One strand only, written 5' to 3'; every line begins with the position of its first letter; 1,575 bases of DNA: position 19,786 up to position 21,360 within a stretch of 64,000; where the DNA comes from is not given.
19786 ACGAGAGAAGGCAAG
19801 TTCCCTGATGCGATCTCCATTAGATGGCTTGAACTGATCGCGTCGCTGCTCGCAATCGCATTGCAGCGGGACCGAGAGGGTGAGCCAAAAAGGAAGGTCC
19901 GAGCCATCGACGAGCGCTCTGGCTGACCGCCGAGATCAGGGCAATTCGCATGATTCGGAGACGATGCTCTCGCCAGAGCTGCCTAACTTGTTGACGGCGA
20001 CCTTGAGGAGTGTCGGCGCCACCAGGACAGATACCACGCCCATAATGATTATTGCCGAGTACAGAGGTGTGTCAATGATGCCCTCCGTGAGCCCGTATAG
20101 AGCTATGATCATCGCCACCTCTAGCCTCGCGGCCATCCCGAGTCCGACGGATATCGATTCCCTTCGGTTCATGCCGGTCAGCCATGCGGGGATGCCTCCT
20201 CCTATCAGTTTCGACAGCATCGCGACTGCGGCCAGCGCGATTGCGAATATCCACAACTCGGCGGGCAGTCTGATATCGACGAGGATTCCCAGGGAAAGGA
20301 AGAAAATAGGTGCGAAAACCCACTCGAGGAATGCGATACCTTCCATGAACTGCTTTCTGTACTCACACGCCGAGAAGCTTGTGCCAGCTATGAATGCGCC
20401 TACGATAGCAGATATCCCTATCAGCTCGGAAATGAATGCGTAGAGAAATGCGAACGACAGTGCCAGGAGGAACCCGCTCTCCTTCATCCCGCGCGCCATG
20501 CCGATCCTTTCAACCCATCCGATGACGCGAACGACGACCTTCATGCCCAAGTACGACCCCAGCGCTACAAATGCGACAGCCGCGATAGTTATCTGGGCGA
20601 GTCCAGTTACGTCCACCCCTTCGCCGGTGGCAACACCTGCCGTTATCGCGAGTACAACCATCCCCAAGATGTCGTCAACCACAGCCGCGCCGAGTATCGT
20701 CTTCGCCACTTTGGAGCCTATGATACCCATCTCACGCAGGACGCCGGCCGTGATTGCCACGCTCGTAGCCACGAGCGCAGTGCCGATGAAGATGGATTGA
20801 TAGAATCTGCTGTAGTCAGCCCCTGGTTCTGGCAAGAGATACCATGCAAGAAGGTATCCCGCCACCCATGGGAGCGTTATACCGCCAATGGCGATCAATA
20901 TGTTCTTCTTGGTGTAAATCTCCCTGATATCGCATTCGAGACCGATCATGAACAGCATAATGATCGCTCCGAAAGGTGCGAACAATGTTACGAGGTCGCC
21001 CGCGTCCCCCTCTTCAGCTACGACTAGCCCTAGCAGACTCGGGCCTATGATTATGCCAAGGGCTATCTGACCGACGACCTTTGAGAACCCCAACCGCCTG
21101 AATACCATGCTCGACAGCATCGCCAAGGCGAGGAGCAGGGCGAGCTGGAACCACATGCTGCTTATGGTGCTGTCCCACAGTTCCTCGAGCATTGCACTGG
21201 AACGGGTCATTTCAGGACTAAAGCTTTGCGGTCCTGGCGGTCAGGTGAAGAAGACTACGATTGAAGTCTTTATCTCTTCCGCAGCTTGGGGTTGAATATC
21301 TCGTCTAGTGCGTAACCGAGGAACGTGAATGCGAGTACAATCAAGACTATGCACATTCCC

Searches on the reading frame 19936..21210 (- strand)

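Call 12: search_protein_families(library=pfam, proteins=[window:19936-21210:-], max_evalue=0.01)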
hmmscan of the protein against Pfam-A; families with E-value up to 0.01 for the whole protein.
window:19936-21210:- (424 aa): 1 family
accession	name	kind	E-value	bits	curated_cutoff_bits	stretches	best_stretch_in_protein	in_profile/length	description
PF00999.27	Na_H_Exchanger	-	4.7e-64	217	26.2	1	28-407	2-374/375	Sodium/hydrogen exchanger, transmembrane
